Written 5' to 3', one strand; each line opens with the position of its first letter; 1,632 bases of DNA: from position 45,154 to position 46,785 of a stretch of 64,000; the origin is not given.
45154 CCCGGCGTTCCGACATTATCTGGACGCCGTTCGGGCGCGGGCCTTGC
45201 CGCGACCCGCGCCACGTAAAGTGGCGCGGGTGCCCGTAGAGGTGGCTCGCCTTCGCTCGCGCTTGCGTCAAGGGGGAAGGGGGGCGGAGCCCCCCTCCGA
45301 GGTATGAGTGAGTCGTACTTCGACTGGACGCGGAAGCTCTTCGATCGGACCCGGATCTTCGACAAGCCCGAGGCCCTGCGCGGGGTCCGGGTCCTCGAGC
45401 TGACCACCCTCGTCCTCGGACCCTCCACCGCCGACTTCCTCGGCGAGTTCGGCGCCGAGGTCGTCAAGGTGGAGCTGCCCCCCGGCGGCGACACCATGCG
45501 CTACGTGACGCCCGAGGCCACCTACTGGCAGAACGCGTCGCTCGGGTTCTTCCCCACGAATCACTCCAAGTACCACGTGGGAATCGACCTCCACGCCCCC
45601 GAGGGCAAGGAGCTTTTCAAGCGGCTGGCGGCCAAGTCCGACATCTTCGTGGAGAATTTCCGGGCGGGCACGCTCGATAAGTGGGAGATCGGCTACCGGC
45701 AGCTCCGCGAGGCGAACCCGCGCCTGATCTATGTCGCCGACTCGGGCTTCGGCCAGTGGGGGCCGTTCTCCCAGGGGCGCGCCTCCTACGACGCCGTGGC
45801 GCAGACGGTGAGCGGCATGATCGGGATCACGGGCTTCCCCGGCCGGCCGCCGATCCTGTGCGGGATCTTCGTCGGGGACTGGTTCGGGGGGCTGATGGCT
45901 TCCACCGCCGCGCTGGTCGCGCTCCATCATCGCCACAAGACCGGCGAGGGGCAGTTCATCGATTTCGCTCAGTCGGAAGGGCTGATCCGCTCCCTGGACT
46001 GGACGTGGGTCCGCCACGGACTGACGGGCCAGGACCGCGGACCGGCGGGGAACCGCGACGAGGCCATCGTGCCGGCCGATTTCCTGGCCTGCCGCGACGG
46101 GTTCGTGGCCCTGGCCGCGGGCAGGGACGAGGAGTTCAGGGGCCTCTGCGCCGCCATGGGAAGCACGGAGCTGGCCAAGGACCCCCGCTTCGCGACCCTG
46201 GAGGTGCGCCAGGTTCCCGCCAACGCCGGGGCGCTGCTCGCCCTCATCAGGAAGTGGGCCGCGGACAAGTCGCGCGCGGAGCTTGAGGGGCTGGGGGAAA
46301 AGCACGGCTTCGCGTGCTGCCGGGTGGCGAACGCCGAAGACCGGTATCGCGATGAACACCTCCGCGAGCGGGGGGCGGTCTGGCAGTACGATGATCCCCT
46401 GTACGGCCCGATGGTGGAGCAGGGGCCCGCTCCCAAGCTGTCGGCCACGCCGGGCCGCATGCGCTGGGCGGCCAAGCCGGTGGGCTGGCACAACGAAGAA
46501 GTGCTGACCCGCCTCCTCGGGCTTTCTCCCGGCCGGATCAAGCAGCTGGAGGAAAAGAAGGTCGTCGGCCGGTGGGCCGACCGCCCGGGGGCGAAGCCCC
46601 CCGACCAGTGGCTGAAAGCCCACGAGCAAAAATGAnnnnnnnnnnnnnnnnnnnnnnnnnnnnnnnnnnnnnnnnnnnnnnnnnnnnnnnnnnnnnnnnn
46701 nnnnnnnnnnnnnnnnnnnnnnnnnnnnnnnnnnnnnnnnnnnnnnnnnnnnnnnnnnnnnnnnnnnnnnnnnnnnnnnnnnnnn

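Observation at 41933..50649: Cluster of four tandem family-III CoA-transferases with an embedded zinc-ribbon gene, a CPxC thioredoxin-fold gene and an acyl-CoA ligase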

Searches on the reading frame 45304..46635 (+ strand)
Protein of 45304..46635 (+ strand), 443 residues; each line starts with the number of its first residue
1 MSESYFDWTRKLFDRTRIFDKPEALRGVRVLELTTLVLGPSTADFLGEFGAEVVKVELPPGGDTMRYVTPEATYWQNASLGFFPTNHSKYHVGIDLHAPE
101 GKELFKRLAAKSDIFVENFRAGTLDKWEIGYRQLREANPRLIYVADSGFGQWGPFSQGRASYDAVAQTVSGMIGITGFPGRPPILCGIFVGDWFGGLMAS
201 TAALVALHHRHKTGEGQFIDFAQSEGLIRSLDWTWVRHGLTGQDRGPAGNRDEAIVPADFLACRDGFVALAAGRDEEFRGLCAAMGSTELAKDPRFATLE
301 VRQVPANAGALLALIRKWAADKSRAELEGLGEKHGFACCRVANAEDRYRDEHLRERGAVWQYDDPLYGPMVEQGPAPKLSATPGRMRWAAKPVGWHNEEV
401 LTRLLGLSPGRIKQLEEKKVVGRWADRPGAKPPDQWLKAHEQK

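Call 4: search_protein_families(library=pfam, proteins=[window:45304-46635:+], max_evalue=0.01)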
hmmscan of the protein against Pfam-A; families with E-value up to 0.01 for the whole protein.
window:45304-46635:+ (443 aa): 1 family
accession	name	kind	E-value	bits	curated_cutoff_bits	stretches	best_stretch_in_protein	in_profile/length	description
PF02515.22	CoA_transf_3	-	1.4e-109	367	23.3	1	25-397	1-366/366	CoA-transferase family III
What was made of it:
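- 45304..46635 (+): CT3: family III CoA-transferase, catalytic Asp present (module B). PF02515 E 1e-109 (call 4).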

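Call 10: search_protein_families(library=ncbifam, proteins=[window:45304-46635:+], max_evalue=0.01)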
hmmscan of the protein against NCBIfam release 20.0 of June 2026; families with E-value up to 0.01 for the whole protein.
window:45304-46635:+ (443 aa): 7 families
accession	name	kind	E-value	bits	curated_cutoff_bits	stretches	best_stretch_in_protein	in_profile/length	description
NF052585.1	SucGlutTfsCaiB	equivalog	5e-66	222.9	750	1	22-404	5-388/394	succinate--glutarate CoA-transferase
NF041294.1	Scnl_mescCoAtase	equivalog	2e-64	218.1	700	1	24-401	3-380/381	succinyl-CoA:mesaconate CoA-transferase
NF003809.0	PRK05398.1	subfamily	1.3e-56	192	442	2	23-226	3-203/416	formyl-CoA transferase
TIGR03253.1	oxalate_frc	equivalog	3.7e-55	187.3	504.2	2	24-226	3-202/416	formyl-CoA transferase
NF008511.0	PRK11430.1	equivalog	2.3e-51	175.1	522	1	25-302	10-283/381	CoA:oxalate CoA-transferase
NF002914.1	PRK03525.1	equivalog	1.9e-38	132.4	413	1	24-421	9-397/400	L-carnitine CoA-transferase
TIGR04253.1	mesacon_CoA_iso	equivalog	6.5e-12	45.1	725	1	25-421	3-400/403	2-methylfumaryl-CoA isomerase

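Call 36: search_solved_structures(query=window:45304-46635:+, max_evalue=1e-35)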
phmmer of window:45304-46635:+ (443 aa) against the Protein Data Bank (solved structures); distinct sequences matched with E-value up to 1e-35: 19.
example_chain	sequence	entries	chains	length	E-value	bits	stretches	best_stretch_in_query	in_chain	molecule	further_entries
4ed9_A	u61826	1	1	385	2.8e-53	184.5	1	25-357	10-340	CAIB/BAIF family protein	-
10uh_A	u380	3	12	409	2.3e-52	181.5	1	25-416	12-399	Formyl-coenzyme a transferase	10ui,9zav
9br6_A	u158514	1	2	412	6.5e-50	173.4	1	23-414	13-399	Succinate--hydroxymethylglutarate CoA-transferase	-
9br7_A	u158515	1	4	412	1.5e-49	172.2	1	23-414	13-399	Succinate--hydroxymethylglutarate CoA-transferase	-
4hl6_A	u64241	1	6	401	9.1e-47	163.1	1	25-302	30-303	Uncharacterized protein YfdE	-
9fn0_B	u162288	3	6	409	2.3e-44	155.2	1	23-419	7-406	Subunit of Benzylsuccinate CoA-transferase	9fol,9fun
1pt5_A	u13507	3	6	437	7.5e-40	140.3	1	18-416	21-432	Hypothetical protein yfdW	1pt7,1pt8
1pqy_A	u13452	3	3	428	1.1e-39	139.7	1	24-417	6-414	Hypothetical protein yfdW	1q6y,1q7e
2vjo_A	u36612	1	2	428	7.2e-38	133.7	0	24-228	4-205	FORMYL-COENZYME A TRANSFERASE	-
2vjp_A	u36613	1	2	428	8e-38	133.6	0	24-228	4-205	FORMYL-COENZYME A TRANSFERASE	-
1p5h_A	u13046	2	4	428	9.9e-38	133.3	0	24-228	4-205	Formyl-coenzyme A transferase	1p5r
2vjq_A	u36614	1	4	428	1.1e-37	133.2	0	24-228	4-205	FORMYL-COENZYME A TRANSFERASE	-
2vjn_A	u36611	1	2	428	1.2e-37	133.1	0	24-228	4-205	FORMYL-COENZYME A TRANSFERASE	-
2vjk_A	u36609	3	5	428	1.4e-37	132.8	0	24-228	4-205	FORMYL-COENZYME A TRANSFERASE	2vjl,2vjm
1t4c_A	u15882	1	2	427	1.5e-37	132.6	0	24-228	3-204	Formyl-CoA:oxalate CoA-transferase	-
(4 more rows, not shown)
